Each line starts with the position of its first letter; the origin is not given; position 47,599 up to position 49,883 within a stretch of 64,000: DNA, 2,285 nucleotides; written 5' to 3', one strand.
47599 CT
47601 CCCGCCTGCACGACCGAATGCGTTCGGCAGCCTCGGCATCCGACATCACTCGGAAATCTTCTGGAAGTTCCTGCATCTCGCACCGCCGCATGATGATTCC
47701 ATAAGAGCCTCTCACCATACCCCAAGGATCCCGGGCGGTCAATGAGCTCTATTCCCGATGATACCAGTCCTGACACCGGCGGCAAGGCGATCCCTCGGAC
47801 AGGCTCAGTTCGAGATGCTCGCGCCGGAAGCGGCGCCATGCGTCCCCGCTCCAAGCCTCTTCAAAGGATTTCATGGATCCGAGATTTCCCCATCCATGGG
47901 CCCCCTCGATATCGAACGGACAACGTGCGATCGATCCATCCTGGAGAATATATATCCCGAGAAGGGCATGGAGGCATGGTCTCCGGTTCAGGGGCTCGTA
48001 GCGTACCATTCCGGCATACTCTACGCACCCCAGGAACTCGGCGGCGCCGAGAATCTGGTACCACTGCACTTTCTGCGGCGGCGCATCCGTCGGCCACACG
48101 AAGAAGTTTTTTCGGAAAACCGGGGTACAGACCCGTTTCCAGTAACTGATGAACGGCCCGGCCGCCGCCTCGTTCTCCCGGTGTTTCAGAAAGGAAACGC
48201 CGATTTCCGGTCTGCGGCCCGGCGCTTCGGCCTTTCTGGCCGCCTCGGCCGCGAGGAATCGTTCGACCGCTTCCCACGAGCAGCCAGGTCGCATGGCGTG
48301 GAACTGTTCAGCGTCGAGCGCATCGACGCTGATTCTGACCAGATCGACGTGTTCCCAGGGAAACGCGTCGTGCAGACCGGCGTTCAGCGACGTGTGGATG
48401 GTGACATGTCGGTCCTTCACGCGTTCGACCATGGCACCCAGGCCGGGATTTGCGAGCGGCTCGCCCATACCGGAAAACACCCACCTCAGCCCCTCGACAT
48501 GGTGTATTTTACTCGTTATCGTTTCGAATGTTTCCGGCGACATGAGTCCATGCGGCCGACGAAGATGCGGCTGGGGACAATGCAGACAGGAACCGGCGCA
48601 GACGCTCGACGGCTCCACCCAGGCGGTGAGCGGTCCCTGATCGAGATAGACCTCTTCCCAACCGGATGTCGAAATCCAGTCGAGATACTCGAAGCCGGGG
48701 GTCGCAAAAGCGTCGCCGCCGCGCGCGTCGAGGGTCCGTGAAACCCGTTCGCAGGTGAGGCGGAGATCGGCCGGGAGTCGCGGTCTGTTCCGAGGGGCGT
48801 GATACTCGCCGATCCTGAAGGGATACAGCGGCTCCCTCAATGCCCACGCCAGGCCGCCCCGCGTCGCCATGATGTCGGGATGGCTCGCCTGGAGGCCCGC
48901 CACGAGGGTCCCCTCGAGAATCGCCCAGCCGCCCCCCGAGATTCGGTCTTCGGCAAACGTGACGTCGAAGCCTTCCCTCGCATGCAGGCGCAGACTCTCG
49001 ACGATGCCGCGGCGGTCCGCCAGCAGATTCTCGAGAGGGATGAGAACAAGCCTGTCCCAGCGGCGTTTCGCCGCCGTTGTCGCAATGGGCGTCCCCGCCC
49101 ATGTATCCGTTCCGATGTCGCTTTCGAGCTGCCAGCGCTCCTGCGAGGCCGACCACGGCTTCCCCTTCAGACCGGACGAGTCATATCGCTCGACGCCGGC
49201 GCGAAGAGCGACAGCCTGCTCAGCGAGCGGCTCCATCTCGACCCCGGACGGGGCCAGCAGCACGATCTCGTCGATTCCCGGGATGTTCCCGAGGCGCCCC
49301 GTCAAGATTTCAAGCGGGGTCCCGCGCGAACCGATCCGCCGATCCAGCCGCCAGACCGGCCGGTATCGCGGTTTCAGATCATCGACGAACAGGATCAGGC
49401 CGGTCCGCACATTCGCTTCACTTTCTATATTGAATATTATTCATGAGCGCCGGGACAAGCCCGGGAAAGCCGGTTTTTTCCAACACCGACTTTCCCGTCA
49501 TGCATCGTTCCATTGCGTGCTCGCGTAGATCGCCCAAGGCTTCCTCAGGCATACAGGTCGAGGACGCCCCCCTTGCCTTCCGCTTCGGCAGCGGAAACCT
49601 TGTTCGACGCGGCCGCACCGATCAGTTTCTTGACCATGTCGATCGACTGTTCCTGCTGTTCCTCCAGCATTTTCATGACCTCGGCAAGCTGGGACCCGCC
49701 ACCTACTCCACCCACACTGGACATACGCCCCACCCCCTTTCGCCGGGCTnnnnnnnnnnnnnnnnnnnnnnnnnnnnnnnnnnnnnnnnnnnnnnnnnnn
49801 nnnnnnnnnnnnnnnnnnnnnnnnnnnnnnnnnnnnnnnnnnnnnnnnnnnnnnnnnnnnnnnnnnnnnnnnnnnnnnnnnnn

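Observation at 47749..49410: Radical-SAM/SPASM enzyme fused to a nucleotidyltransferase-like domain at the tail of the flagellin-modification operon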

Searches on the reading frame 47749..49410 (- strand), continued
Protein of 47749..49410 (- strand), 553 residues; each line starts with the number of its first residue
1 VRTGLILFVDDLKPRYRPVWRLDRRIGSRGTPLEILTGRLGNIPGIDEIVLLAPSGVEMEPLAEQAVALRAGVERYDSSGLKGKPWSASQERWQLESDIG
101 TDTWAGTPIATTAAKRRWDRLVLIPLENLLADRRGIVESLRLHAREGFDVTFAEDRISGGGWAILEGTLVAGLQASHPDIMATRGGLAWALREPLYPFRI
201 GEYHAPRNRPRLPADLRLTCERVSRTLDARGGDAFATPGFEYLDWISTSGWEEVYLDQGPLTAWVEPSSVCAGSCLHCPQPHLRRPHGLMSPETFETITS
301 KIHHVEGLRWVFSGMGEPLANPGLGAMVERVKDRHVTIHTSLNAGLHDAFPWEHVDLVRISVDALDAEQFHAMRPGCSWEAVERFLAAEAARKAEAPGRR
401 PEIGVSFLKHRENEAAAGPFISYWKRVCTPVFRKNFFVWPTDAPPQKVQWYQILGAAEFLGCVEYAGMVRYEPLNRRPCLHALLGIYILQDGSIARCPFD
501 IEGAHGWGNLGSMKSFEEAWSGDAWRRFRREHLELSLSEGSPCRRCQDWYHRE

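Call 72: find_encoding_contigs(protein=P0045, flank=8000, max_places=1)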
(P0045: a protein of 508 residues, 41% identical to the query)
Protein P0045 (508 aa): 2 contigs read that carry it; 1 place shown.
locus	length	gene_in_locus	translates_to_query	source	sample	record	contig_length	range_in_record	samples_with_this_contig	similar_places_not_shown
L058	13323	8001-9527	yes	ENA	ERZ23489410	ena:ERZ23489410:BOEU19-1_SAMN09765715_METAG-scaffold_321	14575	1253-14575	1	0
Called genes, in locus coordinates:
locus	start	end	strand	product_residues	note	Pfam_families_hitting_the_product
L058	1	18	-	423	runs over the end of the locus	?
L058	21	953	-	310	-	PF01795:Methyltransf_5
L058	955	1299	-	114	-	-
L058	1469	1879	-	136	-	PF01894:YjbQ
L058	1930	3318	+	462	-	PF13727:CoA_binding_3 (weak), PF02397:Bac_transf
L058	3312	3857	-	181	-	PF04307:YdjM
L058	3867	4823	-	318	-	PF03796:DnaB_C (weak)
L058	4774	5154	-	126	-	-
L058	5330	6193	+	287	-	PF01370:Epimerase, PF02719:Polysacc_synt_2 (weak), PF04321:RmlD_sub_bind, PF16363:GDP_Man_Dehyd, PF07993:NAD_binding_4, PF01073:3Beta_HSD (weak)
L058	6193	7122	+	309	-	PF00535:Glycos_transf_2, PF13641:Glyco_tranf_2_3 (weak)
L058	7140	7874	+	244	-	PF08889:WbqC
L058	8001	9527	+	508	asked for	PF04055:Radical_SAM, PF13186:SPASM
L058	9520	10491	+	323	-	PF04055:Radical_SAM, PF13186:SPASM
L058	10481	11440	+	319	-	PF01073:3Beta_HSD, PF01370:Epimerase, PF02719:Polysacc_synt_2, PF04321:RmlD_sub_bind, PF16363:GDP_Man_Dehyd, PF07993:NAD_binding_4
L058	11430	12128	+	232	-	PF02585:PIG-L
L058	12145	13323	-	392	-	PF04055:Radical_SAM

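Call 73: find_encoding_contigs(protein=P0044, flank=8000, max_places=1)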
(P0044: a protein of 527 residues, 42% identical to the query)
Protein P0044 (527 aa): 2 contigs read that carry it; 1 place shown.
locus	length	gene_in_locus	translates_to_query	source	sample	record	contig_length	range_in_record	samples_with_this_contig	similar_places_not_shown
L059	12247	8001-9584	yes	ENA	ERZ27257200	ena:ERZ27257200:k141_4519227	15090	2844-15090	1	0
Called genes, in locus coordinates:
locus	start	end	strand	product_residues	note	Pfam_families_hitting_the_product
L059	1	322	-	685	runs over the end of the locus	PF03717:PBP_dimer, PF00905:Transpeptidase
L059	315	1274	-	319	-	PF01795:Methyltransf_5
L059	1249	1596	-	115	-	PF04977:DivIC (weak)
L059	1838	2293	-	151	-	PF01894:YjbQ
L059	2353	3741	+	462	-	PF13727:CoA_binding_3, PF02397:Bac_transf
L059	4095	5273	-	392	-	PF03796:DnaB_C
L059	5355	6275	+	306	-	PF01073:3Beta_HSD (weak), PF01370:Epimerase, PF04321:RmlD_sub_bind, PF16363:GDP_Man_Dehyd, PF07993:NAD_binding_4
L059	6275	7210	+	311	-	PF00535:Glycos_transf_2, PF13641:Glyco_tranf_2_3, PF13632:Glyco_trans_2_3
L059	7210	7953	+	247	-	PF08889:WbqC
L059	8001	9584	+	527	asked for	PF04055:Radical_SAM, PF13186:SPASM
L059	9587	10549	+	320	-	PF04055:Radical_SAM, PF13186:SPASM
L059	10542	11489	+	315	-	PF01073:3Beta_HSD, PF01370:Epimerase, PF04321:RmlD_sub_bind, PF16363:GDP_Man_Dehyd, PF07993:NAD_binding_4, PF02719:Polysacc_synt_2 (weak)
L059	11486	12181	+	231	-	PF02585:PIG-L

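Call 74: find_encoding_contigs(protein=P0043, flank=10000, max_places=1)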
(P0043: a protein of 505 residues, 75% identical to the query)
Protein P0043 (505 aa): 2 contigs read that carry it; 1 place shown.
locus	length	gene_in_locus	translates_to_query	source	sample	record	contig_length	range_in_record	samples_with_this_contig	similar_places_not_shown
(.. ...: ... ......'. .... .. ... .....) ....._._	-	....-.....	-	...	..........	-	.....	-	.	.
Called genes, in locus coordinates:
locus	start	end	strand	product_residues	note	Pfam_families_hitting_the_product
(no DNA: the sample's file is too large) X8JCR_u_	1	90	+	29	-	?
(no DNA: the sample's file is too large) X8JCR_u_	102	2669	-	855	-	PF13191:AAA_16 (weak)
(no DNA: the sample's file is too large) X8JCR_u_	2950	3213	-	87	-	-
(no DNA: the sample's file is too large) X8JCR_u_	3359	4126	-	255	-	PF00483:NTP_transferase, PF12804:NTP_transf_3 (weak)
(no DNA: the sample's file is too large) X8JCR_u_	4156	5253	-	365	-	PF13524:Glyco_trans_1_2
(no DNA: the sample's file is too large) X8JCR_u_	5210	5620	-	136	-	-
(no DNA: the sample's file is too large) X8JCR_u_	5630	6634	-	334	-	PF04321:RmlD_sub_bind (weak), PF01073:3Beta_HSD, PF01370:Epimerase, PF02719:Polysacc_synt_2, PF13460:NAD_binding_10 (weak), PF16363:GDP_Man_Dehyd, PF07993:NAD_binding_4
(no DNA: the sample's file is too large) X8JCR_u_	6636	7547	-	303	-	PF13489:Methyltransf_23, PF08241:Methyltransf_11 (weak), PF08242:Methyltransf_12 (weak)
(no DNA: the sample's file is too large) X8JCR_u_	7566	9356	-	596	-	-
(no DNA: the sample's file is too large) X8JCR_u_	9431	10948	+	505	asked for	PF04055:Radical_SAM, PF13186:SPASM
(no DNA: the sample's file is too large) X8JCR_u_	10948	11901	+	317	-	PF04055:Radical_SAM, PF13186:SPASM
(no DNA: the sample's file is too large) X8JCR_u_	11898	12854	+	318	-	PF01073:3Beta_HSD, PF01370:Epimerase, PF02719:Polysacc_synt_2 (faint), PF04321:RmlD_sub_bind (weak), PF16363:GDP_Man_Dehyd, PF07993:NAD_binding_4 (weak)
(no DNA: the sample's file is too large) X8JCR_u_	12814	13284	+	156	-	PF05523:FdtA (weak), PF14667:Polysacc_synt_C, PF07883:Cupin_2 (faint)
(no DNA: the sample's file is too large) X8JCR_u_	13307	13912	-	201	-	PF01583:APS_kinase, PF13238:AAA_18 (weak)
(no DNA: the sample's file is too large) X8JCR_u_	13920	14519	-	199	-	PF12710:HAD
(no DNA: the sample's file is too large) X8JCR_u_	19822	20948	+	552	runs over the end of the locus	PF02310:B12-binding (weak), PF04055:Radical_SAM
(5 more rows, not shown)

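Call 81: find_encoding_contigs(protein=P0048, flank=6000, max_places=1)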
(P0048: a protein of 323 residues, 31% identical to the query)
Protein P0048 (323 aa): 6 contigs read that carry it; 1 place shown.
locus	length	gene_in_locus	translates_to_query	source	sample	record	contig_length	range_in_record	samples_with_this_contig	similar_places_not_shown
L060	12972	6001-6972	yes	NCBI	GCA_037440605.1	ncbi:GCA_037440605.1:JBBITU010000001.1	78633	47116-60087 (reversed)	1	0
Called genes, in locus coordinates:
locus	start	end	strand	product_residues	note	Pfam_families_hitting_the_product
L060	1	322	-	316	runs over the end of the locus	PF13527:Acetyltransf_9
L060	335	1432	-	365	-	PF00535:Glycos_transf_2, PF10111:Glyco_tranf_2_2, PF13641:Glyco_tranf_2_3, PF13506:Glyco_transf_21 (faint), PF13632:Glyco_trans_2_3 (weak)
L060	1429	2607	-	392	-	PF00005:ABC_tran, PF14524:Wzt_C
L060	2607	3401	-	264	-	PF01061:ABC2_membrane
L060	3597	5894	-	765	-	PF00082:Peptidase_S8, PF13620:CarboxypepD_reg (weak), PF13715:CarbopepD_reg_2 (weak), PF17210:SdrD_B (weak), PF22904:NOMO1-like_2nd (weak), PF19190:BACON_2 (weak), PF07705:CARDB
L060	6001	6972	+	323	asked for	PF04055:Radical_SAM, PF13186:SPASM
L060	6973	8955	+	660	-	PF00534:Glycos_transf_1, PF13692:Glyco_trans_1_4, PF20706:GT4-conflict (weak), PF13524:Glyco_trans_1_2 (weak), PF13489:Methyltransf_23 (weak), PF08241:Methyltransf_11 (weak), PF08242:Methyltransf_12 (weak), PF13649:Methyltransf_25 (weak), +1 more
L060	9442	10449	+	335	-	-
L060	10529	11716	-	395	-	PF13489:Methyltransf_23, PF07021:MetW (weak), PF08241:Methyltransf_11, PF08242:Methyltransf_12, PF13649:Methyltransf_25, PF13847:Methyltransf_31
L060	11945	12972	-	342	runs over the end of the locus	PF17957:Big_7, PF07705:CARDB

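Call 82: find_encoding_contigs(protein=P0050, flank=6000, max_places=1)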
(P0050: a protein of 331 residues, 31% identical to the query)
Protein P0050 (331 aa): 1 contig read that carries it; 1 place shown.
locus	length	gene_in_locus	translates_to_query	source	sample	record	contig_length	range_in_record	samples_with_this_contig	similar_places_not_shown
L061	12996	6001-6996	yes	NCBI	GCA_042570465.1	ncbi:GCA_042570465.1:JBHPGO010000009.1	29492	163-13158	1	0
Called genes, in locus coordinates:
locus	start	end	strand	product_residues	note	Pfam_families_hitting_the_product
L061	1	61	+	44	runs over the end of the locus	-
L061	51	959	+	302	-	PF13489:Methyltransf_23, PF08003:Methyltransf_9 (weak), PF08241:Methyltransf_11, PF08242:Methyltransf_12, PF13649:Methyltransf_25, PF13847:Methyltransf_31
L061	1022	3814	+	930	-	-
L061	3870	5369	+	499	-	PF02310:B12-binding (faint), PF04055:Radical_SAM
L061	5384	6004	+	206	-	PF01797:Y1_Tnp (faint)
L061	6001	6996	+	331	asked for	PF04055:Radical_SAM, PF13186:SPASM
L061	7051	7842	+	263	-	PF01728:FtsJ (weak), PF13489:Methyltransf_23, PF01209:Ubie_methyltran, PF07021:MetW (weak), PF08241:Methyltransf_11, PF08242:Methyltransf_12, PF13649:Methyltransf_25, PF13847:Methyltransf_31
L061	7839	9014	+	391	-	PF00534:Glycos_transf_1, PF13692:Glyco_trans_1_4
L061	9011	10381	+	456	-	PF02310:B12-binding, PF19864:Radical_SAM_N2 (faint), PF04055:Radical_SAM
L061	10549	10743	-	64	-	-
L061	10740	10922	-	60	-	-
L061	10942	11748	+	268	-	-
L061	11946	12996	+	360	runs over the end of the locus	PF04055:Radical_SAM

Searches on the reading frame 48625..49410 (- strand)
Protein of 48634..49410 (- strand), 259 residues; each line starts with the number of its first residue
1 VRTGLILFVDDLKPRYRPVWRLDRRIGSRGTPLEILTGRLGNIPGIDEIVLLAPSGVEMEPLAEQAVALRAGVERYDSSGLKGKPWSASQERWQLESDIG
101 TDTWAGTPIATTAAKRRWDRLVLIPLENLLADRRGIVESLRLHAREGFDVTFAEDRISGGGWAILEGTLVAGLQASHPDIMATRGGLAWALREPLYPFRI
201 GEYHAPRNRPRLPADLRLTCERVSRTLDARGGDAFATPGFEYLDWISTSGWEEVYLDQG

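Call 16: search_protein_families(library=pfam, proteins=[window:48634-49410:-], max_evalue=10)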
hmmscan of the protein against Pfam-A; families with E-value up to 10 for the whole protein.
seq(259 aa): 0 families

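Call 27: search_solved_structures(query=A2, max_evalue=10)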
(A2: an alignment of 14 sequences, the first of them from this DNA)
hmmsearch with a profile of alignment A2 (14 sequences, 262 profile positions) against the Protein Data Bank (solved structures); distinct sequences matched with E-value up to 10: 0.

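Call 34: search_protein_representatives(alignment_id=A2)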
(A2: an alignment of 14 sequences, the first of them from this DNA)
Query: 14 sequences, 262 profile positions. Proteins with E-value up to 0.001 (for the whole library): 9; up to 1e-10: 8; up to 1e-30: 7. The best 9 are listed.
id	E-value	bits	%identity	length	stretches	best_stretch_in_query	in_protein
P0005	1.3e-113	395.0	-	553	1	1-261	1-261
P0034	1.3e-97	342.6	-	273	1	2-261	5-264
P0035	2.2e-87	309.0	-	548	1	1-261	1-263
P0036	3.9e-87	308.2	-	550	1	3-261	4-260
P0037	1.8e-85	302.8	-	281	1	1-242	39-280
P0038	1.1e-64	234.7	-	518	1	34-261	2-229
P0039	4.4e-47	176.9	-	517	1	41-261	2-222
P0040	1.4e-17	80.3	-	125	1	1-109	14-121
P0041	5.7e-08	48.7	-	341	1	212-262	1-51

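Call 36: predict_structure(alignment_id=A2)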
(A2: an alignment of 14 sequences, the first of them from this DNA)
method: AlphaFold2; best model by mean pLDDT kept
length: 262 residues; sequences in the alignment: 14
mean_pLDDT: 89.5   pTM: 0.90
mean pLDDT of the five models: 89.5, 88.0, 86.7, 86.7, 86.1
residues with pLDDT >= 90: 167; 70-90: 80; 50-70: 13; < 50: 2
segments of 3 or more residues with pLDDT < 50: none
pLDDT, mean of each block of 10 residues (from residue 1): 95 82 91 97 94 94 96 94 79 72 93 98 97 95 96 90 96 94 91 79 76 85 93 91 90 78 50
secondary structure, 60 per line:
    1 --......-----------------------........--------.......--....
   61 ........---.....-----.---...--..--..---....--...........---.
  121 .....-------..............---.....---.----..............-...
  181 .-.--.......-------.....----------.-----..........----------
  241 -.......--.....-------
elements in order: E3-8 H32-39 E48-54 H57-68 E72-76 H100-103 H106-116 E120-125 H133-146 E150-154 E163-166 H167-176 H178-181 H186-192 E200-204 H221-230 H242-248 H251-255

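Call 42: fold_search(model_id=the predicted structure, library=pdb)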
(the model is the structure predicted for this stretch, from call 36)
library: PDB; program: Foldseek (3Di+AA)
matches with E <= 10: 1452; with E <= 0.001: 161
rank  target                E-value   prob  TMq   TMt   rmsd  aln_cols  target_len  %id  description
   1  6oew_B                5.9e-11  1.00  0.75  0.81   3.8       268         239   15  Structure of a Cytidylyltransferase from Leptospira borgpetersenii serovar Hardjo-bovis (strain JB197) (released 2019-04-17)
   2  6oew_A                1.1e-10  1.00  0.74  0.81   3.7       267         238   16  Structure of a Cytidylyltransferase from Leptospira borgpetersenii serovar Hardjo-bovis (strain JB197) (released 2019-04-17)
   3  9t4z_B                1.2e-06  1.00  0.46  0.53   8.4       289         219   10  Crystal structure of PpNeuA CMP-Kdn synthetase (released 2026-03-11)
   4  3pol                  1.3e-06  1.00  0.58  0.58   5.7       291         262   12  2.3 Angstrom Crystal Structure of 3-deoxy-manno-octulosonate Cytidylyltransferase (kdsB) from Acinetobacter baumannii. (released 2010-12-08)
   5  1h7e_A                1.3e-06  1.00  0.50  0.54   5.8       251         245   11  The structure of CMP:2-keto-3-deoxy-manno-octonic acid synthetase and of its complexes with substrates and substrate a (released 2001-09-13)
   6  1qwj_A                1.4e-06  1.00  0.48  0.55   7.2       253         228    9  The Crystal Structure of Murine CMP-5-N-Acetylneuraminic Acid Synthetase (released 2003-12-09)
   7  9dr4                  1.4e-06  1.00  0.48  0.30   5.6       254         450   10  Crystal structure of bifunctional GlmU from Staphylococcus aureus NCTC 8325 complexed with UTP, CoA and Glc 1-P (released 2025-05-14)
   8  3dk5                  1.6e-06  1.00  0.46  0.29   6.0       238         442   11  Crystal Structure of Apo-GlmU from Mycobacterium tuberculosis (released 2009-05-19)
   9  1hm8_A                2.3e-06  1.00  0.50  0.30   6.3       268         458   11  CRYSTAL STRUCTURE OF S.PNEUMONIAE N-ACETYLGLUCOSAMINE-1-PHOSPHATE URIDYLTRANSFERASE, GLMU, BOUND TO ACETYL COENZYME A (released 2001-11-30)
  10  1hm0_A                3.1e-06  1.00  0.50  0.31   5.2       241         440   10  CRYSTAL STRUCTURE OF S.PNEUMONIAE N-ACETYLGLUCOSAMINE 1-PHOSPHATE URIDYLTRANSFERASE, GLMU (released 2001-11-30)
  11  6ifd_A                3.5e-06  1.00  0.47  0.56   7.6       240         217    9  Crystal Structure of CMP-N-acetylneuraminate Synthetase from Vibrio cholerae in complex with CDP and Mg2+. (released 2019-07-03)
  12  6ifd_C                3.7e-06  1.00  0.52  0.59   7.1       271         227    8  Crystal Structure of CMP-N-acetylneuraminate Synthetase from Vibrio cholerae in complex with CDP and Mg2+. (released 2019-07-03)
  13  1g97                  3.7e-06  1.00  0.48  0.30   5.8       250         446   12  S.PNEUMONIAE GLMU COMPLEXED WITH UDP-N-ACETYLGLUCOSAMINE AND MG2+ (released 2001-05-22)
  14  9t4z_A                3.7e-06  1.00  0.48  0.55   8.3       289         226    9  Crystal structure of PpNeuA CMP-Kdn synthetase (released 2026-03-11)
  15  1qwj_B                4.2e-06  1.00  0.52  0.59   6.3       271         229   10  The Crystal Structure of Murine CMP-5-N-Acetylneuraminic Acid Synthetase (released 2003-12-09)
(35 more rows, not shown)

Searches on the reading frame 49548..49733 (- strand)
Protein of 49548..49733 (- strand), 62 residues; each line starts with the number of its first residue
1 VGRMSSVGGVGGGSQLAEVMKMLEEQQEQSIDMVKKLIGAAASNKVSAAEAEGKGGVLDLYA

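Call 16: search_protein_families(library=pfam, proteins=[window:49548-49733:-], max_evalue=10)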
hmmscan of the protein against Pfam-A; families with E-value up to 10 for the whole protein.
seq(62 aa): 1 family
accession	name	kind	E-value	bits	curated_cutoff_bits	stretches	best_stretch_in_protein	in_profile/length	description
PF18951.5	DUF5695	-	0.13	10.6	25.2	1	11-57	406-452/857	Family of unknown function (DUF5695)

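Call 64: search_protein_families(library=pfam, alignment_id=A4, max_evalue=10)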
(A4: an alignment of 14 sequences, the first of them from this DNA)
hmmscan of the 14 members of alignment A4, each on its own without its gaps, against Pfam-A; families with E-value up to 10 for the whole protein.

A. member 1, seq(59 aa): 1 family
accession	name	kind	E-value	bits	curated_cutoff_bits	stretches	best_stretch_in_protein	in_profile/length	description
PF18951.5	DUF5695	-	0.13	10.6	25.2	1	8-54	406-452/857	Family of unknown function (DUF5695)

B. families by the number of members that match (of 14 scanned): 8 families
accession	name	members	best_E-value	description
PF14070.11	YjfB_motility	1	0.03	Putative motility protein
PF20127.4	DUF6517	1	0.032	Family of unknown function (DUF6517)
PF07624.16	PSD2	1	0.037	Protein of unknown function (DUF1585)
PF13974.11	YebO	1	0.041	YebO-like protein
PF13604.12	AAA_30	1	0.042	AAA domain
PF12802.13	MarR_2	1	0.067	MarR family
PF25610.1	HR1_TOCA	1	0.097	TOCA family HR1 domain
PF18951.5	DUF5695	1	0.13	Family of unknown function (DUF5695)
